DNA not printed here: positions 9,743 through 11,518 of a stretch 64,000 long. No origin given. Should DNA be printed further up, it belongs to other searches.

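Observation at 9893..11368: A 12-TM permease gene is inserted inside the complex I operon, and nuoI is absent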

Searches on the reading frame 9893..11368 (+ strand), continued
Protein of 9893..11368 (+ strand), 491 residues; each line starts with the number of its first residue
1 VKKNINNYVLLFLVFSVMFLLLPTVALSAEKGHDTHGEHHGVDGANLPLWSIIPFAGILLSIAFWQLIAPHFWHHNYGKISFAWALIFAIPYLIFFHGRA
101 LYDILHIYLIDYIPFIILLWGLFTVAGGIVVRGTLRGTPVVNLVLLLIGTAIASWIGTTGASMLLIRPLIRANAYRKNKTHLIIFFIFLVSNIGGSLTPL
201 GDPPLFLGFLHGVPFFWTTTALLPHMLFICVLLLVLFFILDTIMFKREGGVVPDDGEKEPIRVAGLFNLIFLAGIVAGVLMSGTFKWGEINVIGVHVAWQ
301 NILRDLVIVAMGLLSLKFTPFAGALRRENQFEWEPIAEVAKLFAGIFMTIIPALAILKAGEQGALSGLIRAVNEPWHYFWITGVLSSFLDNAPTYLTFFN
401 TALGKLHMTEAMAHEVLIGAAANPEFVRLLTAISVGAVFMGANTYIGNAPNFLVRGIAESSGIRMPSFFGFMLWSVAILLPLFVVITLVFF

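Call 44: search_protein_families(library=pfam, proteins=[L041:9200-9988:+, L041:11552-12637:+, L052:3252-5132:+, L058:4740-5930:+, L063:8181-9287:+, L063:11053-11511:+, L068:8876-9649:+, L068:11366-12253:+, L078:8239-9783:+, L078:11313-12824:+], max_evalue=0.001)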
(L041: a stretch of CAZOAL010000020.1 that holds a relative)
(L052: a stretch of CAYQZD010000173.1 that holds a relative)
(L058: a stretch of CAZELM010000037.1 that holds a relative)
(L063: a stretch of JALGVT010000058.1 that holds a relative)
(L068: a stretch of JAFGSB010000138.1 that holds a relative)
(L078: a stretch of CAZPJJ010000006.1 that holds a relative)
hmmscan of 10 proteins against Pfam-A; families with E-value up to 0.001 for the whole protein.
L041:9200-9988:+ (262 aa): 1 family
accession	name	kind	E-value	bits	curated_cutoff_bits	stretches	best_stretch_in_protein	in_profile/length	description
PF11306.15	DUF3108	-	3.5e-08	34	26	1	86-238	44-200/209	Protein of unknown function (DUF3108)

L041:11552-12637:+ (361 aa): 1 family
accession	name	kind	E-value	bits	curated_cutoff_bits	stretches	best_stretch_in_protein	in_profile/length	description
PF07228.17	SpoIIE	-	3.3e-49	167.9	25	1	172-360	2-191/192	Stage II sporulation protein E (SpoIIE)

L052:3252-5132:+ (626 aa): 3 families
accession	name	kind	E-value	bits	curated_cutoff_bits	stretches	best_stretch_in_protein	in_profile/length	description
PF00246.29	Peptidase_M14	-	4.7e-17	63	21.6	1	168-323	15-198/286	Zinc carboxypeptidase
PF18962.6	Por_Secre_tail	-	6.7e-08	33.1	27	1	546-623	1-74/75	Secretion system C-terminal sorting domain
PF18027.6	Pepdidase_M14_N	-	1.2e-07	32.3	23.2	1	47-146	5-105/107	Cytosolic carboxypeptidase N-terminal domain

L058:4740-5930:+ (396 aa): 1 family
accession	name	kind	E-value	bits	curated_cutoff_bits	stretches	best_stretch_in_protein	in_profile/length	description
PF00162.24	PGK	-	1e-148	495.8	27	1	7-384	1-379/379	Phosphoglycerate kinase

L063:8181-9287:+ (368 aa): 6 families
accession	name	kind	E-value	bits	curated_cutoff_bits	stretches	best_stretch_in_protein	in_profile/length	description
PF00534.26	Glycos_transf_1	-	6.2e-42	143.5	26.4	1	172-338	4-168/172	Glycosyl transferases group 1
PF13692.12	Glyco_trans_1_4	-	2.3e-35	122.4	27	1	185-327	3-141/142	Glycosyl transferases group 1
PF13439.12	Glyco_transf_4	-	1.2e-17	64.8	28.5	1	13-161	2-169/170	Glycosyltransferase Family 4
PF13579.12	Glyco_trans_4_4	-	8e-14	52.7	29.7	1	13-157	1-158/158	Glycosyl transferase 4-like domain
PF20706.3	GT4-conflict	-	2.8e-11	43.5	26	1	114-304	135-323/385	Family 4 Glycosyltransferase in conflict systems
PF13524.12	Glyco_trans_1_2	-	0.00068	20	25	0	205-357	9-143/144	Glycosyl transferase-like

L063:11053-11511:+ (152 aa): 1 family
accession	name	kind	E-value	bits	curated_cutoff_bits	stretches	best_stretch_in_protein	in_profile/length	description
PF00582.32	Usp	-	1.5e-28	100.5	24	1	1-144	1-139/141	Universal stress protein family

L068:8876-9649:+ (257 aa): 1 family
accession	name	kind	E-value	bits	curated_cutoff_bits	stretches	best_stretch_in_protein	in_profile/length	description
PF04338.18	DUF481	-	1.2e-18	68.3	21.1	1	44-257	2-210/210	Protein of unknown function, DUF481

L068:11366-12253:+ (295 aa): 1 family
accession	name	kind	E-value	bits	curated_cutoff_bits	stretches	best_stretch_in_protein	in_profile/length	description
PF01008.23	IF-2B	-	5.7e-42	144.3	22.4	1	11-277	2-279/280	Initiation factor 2 subunit family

L078:8239-9783:+ (514 aa): 2 families
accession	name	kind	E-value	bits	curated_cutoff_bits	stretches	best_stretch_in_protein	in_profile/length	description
PF02481.21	DNA_processg_A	-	1.6e-67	227.2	29.6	1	212-414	5-210/212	DNA recombination-mediator protein A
PF17782.7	DprA_WH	-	4.8e-10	39.8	22.9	1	442-501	2-60/61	DprA winged helix domain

L078:11313-12824:+ (503 aa): 4 families
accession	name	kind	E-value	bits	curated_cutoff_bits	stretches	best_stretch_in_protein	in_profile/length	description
PF01134.28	GIDA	-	1.5e-91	307.8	22.1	1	57-420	2-390/391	Glucose inhibited division protein A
PF13450.12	NAD_binding_8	-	8.1e-06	26.5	21.9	1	59-87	1-29/68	NAD(P)-binding Rossmann-like domain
PF01266.30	DAO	-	0.00014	21.9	27.9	1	56-88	1-33/353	FAD dependent oxidoreductase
PF01262.27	AlaDh_PNT_C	-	0.00023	21.1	23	1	53-95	27-69/214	Alanine dehydrogenase/PNT, C-terminal domain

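Call 45: search_protein_families(library=pfam, proteins=[L066:8489-9544:+, L074:9322-9744:+, L074:11923-13725:+, L075:2687-3097:+, L079:11915-13093:+, L073:8767-9654:-, L056:7639-8238:-, L011:7418-9106:-, L057:9463-9870:+, L057:11530-12117:+], max_evalue=0.001)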
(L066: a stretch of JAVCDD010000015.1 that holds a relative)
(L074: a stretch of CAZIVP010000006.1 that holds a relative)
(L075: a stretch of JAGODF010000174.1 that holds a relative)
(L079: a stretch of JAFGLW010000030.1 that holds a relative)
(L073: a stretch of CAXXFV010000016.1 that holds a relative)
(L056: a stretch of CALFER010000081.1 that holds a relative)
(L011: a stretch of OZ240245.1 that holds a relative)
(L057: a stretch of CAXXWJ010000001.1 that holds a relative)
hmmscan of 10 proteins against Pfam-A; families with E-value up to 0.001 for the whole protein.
L066:8489-9544:+ (351 aa): 1 family
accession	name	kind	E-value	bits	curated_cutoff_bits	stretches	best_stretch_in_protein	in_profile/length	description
PF02547.20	Queuosine_synth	-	2.1e-103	346.3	25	1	6-350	2-322/322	Queuosine biosynthesis protein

L074:9322-9744:+ (140 aa): 1 family
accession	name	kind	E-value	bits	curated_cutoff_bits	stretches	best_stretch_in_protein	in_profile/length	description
PF01451.26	LMWPc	-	0.00071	20.2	23.2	0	29-128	31-140/144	Low molecular weight phosphotyrosine protein phosphatase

L074:11923-13725:+ (600 aa): 4 families
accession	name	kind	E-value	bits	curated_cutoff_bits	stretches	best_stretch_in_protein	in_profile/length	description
PF01119.25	DNA_mis_repair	-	6e-36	123.1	26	1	211-327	2-118/119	DNA mismatch repair protein, C-terminal domain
PF08676.16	MutL_C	-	5.6e-32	110.8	25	1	417-556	3-142/142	MutL C terminal dimerisation domain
PF13589.12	HATPase_c_3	-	1.5e-12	48.1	25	1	27-129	4-104/137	Histidine kinase-, DNA gyrase B-, and HSP90-like ATPase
PF02518.31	HATPase_c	-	6.7e-09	36.6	26.4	1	24-81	4-64/111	Histidine kinase-, DNA gyrase B-, and HSP90-like ATPase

L075:2687-3097:+ (136 aa): 1 family
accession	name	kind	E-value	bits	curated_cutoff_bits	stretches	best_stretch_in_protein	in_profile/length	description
PF00582.32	Usp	-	8.2e-13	49.5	24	1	4-134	2-141/141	Universal stress protein family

L079:11915-13093:+ (392 aa): 1 family
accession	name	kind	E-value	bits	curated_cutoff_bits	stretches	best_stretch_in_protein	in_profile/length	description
PF00162.24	PGK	-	6.5e-149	496.5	27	1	6-380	1-379/379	Phosphoglycerate kinase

L073:8767-9654:- (295 aa): 2 families
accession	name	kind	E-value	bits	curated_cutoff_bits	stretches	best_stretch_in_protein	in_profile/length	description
PF00781.29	DAGK_cat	-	1.5e-31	109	23.6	1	2-127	1-125/125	Diacylglycerol kinase catalytic domain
PF19279.4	YegS_C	-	2.3e-31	109.1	27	1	142-293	5-157/158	YegS C-terminal NAD kinase beta sandwich-like domain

L056:7639-8238:- (199 aa): 1 family
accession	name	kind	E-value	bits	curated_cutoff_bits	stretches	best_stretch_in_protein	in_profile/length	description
PF01668.23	SmpB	-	3.5e-58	196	27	1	56-197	2-142/143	SmpB protein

L011:7418-9106:- (562 aa): 1 family
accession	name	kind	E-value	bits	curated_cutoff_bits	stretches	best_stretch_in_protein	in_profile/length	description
PF02554.20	CstA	-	1.9e-146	489.5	27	2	2-344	1-352/560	Carbon starvation protein CstA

L057:9463-9870:+ (135 aa): 2 families
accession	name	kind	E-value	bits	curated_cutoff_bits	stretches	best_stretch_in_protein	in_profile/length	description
PF02823.21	ATP-synt_DE_N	-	6.7e-24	84.1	27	1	7-82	3-79/80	ATP synthase, Delta/Epsilon chain, beta-sandwich domain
PF00401.25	ATP-synt_DE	-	2e-06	28.3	24.6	1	91-133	5-47/47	ATP synthase, Delta/Epsilon chain, long alpha-helix domain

L057:11530-12117:+ (195 aa): 0 families

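Call 46: find_homologous_proteins(query=L055:9980-11443:+, max_evalue=0.00001)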
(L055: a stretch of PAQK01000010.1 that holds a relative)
Query L055:9980-11443:+ (488 aa): 8000 proteins with E <= 0.00001 among 8000 candidates; the best 120 are listed.
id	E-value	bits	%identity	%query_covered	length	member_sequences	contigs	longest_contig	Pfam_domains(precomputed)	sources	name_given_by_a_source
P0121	0.0e+0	1068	99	100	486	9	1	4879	PF16980.12,PF03600.23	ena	-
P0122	7.5e-292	986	91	100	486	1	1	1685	PF16980.12,PF03600.23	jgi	jgi:Na+/H+ antiporter NhaD/arsenite permease-like protein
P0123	4.6e-282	954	87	100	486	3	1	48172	PF16980.12,PF03600.23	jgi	-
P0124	5.1e-259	878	80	98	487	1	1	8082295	PF16980.12,PF03600.23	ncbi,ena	-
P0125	1.5e-247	840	78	100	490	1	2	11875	PF16980.12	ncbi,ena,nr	ncbi:MAG: sodium:proton antiporter [bacterium]|nr:sodium:proton antiporter [bacterium]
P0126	1.7e-246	837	79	98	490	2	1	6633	PF16980.12,PF03600.23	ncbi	-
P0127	5.2e-243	825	78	96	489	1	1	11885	PF16980.12,PF03600.23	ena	-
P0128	1.4e-238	811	76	99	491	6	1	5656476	PF16980.12,PF03600.23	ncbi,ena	-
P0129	8.5e-236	802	73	98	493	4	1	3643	PF16980.12,PF03600.23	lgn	-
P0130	2.2e-234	797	74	100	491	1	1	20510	PF16980.12,PF03600.23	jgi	jgi:Na+/H+ antiporter NhaD/arsenite permease-like protein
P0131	3.3e-233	793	74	100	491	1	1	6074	PF16980.12,PF03600.23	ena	-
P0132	4.7e-233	793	74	100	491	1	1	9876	PF16980.12,PF03600.23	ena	-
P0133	1.1e-229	781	72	99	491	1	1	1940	PF16980.12,PF03600.23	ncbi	-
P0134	1.3e-229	781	73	100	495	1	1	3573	PF16980.12,PF03600.23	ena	-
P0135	3.5e-229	780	74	100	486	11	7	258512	PF16980.12,PF03600.23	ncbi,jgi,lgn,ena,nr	ncbi:MAG: sodium:proton antiporter [Gemmatimonadetes bacterium]|jgi:Na+/H+ antiporter NhaD/arsenite 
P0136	5.0e-229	779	74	98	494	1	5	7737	PF16980.12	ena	-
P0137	1.1e-228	778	72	100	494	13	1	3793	PF16980.12,PF03600.23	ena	-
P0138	3.0e-228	777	73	95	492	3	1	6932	PF16980.12,PF03600.23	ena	-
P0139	7.1e-228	775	74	95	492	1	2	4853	PF16980.12,PF03600.23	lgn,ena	-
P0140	5.6e-226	769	74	93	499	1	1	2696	PF16980.12,PF03600.23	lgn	-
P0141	7.0e-225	766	73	97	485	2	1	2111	PF16980.12,PF03600.23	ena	-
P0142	2.4e-224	764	73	100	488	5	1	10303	PF16980.12,PF03600.23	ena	-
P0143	1.3e-223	761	70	100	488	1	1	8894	PF16980.12,PF03600.23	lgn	-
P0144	3.0e-223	760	72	99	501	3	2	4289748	PF16980.12,PF03600.23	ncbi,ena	-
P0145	1.3e-221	755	72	100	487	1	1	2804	PF16980.12,PF03600.23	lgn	-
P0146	2.1e-220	751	72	100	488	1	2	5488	PF16980.12,PF03600.23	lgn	-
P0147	1.1e-218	745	71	100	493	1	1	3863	PF16980.12,PF03600.23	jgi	jgi:Na+/H+ antiporter NhaD/arsenite permease-like protein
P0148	9.5e-217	739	69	100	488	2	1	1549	PF16980.12,PF03600.23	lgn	-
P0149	8.3e-195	666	73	85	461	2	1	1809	PF16980.12,PF03600.23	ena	-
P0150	1.3e-193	662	63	98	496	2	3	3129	PF16980.12,PF03600.23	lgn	-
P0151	1.9e-191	655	64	94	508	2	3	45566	PF16980.12,PF03600.23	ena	-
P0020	2.7e-190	651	68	94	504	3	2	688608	PF16980.12,PF03600.23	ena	-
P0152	4.4e-190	651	66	94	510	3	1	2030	PF16980.12,PF03600.23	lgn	-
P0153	5.5e-190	650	66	94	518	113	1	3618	PF16980.12,PF03600.23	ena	-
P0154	2.8e-189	648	64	95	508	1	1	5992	PF16980.12,PF03600.23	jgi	jgi:Na+/H+ antiporter NhaD/arsenite permease-like protein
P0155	3.0e-189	648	64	93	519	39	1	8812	PF16980.12,PF03600.23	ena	-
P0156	3.6e-189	648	65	93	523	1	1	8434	PF16980.12,PF03600.23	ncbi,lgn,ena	-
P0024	6.1e-189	647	66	96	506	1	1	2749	PF16980.12,PF03600.23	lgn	-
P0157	1.6e-188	646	68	94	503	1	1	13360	PF16980.12,PF03600.23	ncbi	-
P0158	2.6e-188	645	61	100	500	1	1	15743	PF16980.12,PF03600.23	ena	-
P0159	3.7e-188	644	64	95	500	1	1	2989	PF16980.12,PF03600.23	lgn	-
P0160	1.6e-187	642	64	94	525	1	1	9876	PF16980.12,PF03600.23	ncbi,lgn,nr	ncbi:MAG: sodium:proton antiporter [Thermodesulfobacteriota bacterium]|nr:sodium:proton antiporter [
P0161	2.5e-187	642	64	94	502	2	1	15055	PF16980.12,PF03600.23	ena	-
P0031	1.2e-186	640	65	94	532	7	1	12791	PF16980.12,PF03600.23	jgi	-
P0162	1.2e-186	639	60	100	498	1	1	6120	PF16980.12,PF03600.23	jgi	jgi:Na+/H+ antiporter NhaD/arsenite permease-like protein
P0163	2.1e-186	639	65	92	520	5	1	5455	PF16980.12,PF03600.23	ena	-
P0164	2.8e-186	638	64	95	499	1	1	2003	PF16980.12,PF03600.23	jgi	-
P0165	3.6e-186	638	66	95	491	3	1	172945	PF16980.12,PF03600.23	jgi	-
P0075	3.6e-186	638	63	99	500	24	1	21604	PF16980.12,PF03600.23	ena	-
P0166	4.1e-186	638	62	95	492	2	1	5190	PF16980.12,PF03600.23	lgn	-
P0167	9.2e-186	637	65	94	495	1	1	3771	PF16980.12,PF03600.23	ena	-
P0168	9.9e-186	636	62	94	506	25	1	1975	PF16980.12,PF03600.23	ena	-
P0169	1.4e-185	636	63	93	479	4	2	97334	PF16980.12,PF03600.23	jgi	-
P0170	1.4e-185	636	66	91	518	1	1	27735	PF16980.12,PF03600.23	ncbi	ncbi:sodium:proton antiporter [Gemmatimonadota bacterium]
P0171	1.6e-185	636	64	95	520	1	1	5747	PF16980.12,PF03600.23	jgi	jgi:Na+/H+ antiporter NhaD/arsenite permease-like protein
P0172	1.6e-185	636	62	95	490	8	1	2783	PF16980.12,PF03600.23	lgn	-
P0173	1.8e-185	636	65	94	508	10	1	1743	PF16980.12,PF03600.23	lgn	-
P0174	2.4e-185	635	65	93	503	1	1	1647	PF16980.12,PF03600.23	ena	-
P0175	2.7e-185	635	66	94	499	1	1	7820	PF16980.12,PF03600.23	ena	-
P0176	3.3e-185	635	63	98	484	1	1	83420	PF16980.12,PF03600.23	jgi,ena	-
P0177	4.5e-185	634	63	95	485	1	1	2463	PF16980.12,PF03600.23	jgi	jgi:Na+/H+ antiporter NhaD/arsenite permease-like protein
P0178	5.2e-185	634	64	95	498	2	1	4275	PF16980.12,PF03600.23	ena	-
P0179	5.6e-185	634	63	94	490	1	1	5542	PF16980.12,PF03600.23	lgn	-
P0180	5.8e-185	634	65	96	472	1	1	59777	PF16980.12,PF03600.23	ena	-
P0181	5.9e-185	634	64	95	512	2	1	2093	PF16980.12,PF03600.23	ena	-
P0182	6.5e-185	634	63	95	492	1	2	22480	PF16980.12,PF03600.23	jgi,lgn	jgi:Na+/H+ antiporter NhaD/arsenite permease-like protein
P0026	8.4e-185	633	65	95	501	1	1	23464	PF16980.12,PF03600.23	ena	-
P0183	8.6e-185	633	66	95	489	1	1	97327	PF16980.12,PF03600.23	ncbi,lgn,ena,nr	ncbi:MAG: sodium:proton antiporter [Candidatus Glassbacteria bacterium]|nr:sodium:proton antiporter 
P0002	9.5e-185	633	67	94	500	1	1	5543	PF16980.12,PF03600.23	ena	-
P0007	1.2e-184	633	67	94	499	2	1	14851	PF16980.12,PF03600.23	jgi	jgi:Na+/H+ antiporter NhaD/arsenite permease-like protein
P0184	1.4e-184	633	64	95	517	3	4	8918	PF16980.12,PF03600.23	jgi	jgi:Na+/H+ antiporter NhaD/arsenite permease-like protein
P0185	1.4e-184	633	65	94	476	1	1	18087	PF16980.12,PF03600.23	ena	-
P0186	3.5e-184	631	63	99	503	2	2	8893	PF16980.12,PF03600.23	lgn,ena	-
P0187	4.0e-184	631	65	94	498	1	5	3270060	PF16980.12,PF03600.23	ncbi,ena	-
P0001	4.1e-184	631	63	99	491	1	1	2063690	PF16980.12,PF03600.23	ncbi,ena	-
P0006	4.1e-184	631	65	94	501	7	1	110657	PF16980.12,PF03600.23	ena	-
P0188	4.5e-184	631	63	99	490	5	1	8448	PF16980.12,PF03600.23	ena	-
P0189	4.6e-184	631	64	98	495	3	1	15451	PF16980.12,PF03600.23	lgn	-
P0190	4.7e-184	631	65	94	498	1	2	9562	PF16980.12,PF03600.23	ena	-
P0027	4.8e-184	631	64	96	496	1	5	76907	PF16980.12,PF03600.23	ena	-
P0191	4.9e-184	631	65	94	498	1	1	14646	PF16980.12,PF03600.23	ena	-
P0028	5.0e-184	631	64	96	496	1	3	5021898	PF16980.12,PF03600.23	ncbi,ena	-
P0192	5.5e-184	631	65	94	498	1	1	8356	PF16980.12,PF03600.23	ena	-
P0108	5.5e-184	631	65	95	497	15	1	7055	PF16980.12,PF03600.23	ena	-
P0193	6.3e-184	630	65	94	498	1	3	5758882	PF16980.12,PF03600.23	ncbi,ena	-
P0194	6.7e-184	630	64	96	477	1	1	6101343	PF16980.12,PF03600.23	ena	-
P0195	6.8e-184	630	66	94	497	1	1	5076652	PF16980.12,PF03600.23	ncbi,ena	-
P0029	7.1e-184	630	64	96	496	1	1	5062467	PF16980.12,PF03600.23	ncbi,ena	-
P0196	7.3e-184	630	65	94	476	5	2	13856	PF16980.12,PF03600.23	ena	-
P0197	7.4e-184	630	62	95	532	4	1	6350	PF16980.12,PF03600.23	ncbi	-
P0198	7.6e-184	630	65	95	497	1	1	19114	PF16980.12,PF03600.23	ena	-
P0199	8.5e-184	630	65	94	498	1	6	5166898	PF16980.12,PF03600.23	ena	-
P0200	8.5e-184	630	65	94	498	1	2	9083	PF16980.12,PF03600.23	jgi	jgi:Na+/H+ antiporter NhaD/arsenite permease-like protein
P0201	8.5e-184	630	66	94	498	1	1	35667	PF16980.12,PF03600.23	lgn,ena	-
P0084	8.6e-184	630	65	95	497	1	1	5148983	PF16980.12,PF03600.23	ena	-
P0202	8.6e-184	630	65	91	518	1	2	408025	PF16980.12,PF03600.23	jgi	jgi:Na+/H+ antiporter NhaD/arsenite permease-like protein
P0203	8.7e-184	630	65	94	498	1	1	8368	PF16980.12,PF03600.23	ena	-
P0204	9.5e-184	630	65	94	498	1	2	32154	PF16980.12,PF03600.23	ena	-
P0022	1.0e-183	630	65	94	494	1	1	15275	PF16980.12,PF03600.23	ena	-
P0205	1.2e-183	630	65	95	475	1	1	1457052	PF16980.12,PF03600.23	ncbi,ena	-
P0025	1.2e-183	630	66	94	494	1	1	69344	PF16980.12,PF03600.23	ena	-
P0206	1.2e-183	630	65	94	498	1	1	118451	PF16980.12,PF03600.23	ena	-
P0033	1.2e-183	629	65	95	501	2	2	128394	PF16980.12,PF03600.23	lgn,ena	-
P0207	1.3e-183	629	65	94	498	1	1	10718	PF16980.12,PF03600.23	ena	-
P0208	1.3e-183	629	62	95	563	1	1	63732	PF16980.12,PF03600.23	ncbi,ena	-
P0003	1.3e-183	629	66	94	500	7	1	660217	PF16980.12,PF03600.23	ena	-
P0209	1.3e-183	629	65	94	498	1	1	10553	PF16980.12,PF03600.23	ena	-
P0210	1.4e-183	629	62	100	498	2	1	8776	PF16980.12,PF03600.23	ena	-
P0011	1.5e-183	629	65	94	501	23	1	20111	PF16980.12,PF03600.23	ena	-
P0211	1.5e-183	629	66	94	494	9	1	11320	PF16980.12,PF03600.23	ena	-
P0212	1.6e-183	629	64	95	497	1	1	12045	PF16980.12,PF03600.23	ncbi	-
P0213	1.7e-183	629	65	94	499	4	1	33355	PF16980.12,PF03600.23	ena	-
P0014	1.7e-183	629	63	96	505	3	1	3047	PF16980.12,PF03600.23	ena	-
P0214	1.7e-183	629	65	94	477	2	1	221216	PF16980.12,PF03600.23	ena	-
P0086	1.7e-183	629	64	94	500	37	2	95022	PF16980.12,PF03600.23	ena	-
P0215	1.8e-183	629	65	94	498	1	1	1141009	PF16980.12,PF03600.23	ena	-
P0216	2.1e-183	629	63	94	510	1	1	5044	PF16980.12,PF03600.23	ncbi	-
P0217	2.2e-183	629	64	95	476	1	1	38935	PF16980.12,PF03600.23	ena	-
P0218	2.2e-183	629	65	94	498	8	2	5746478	PF16980.12,PF03600.23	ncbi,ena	-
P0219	2.2e-183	629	64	97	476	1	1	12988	PF16980.12,PF03600.23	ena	-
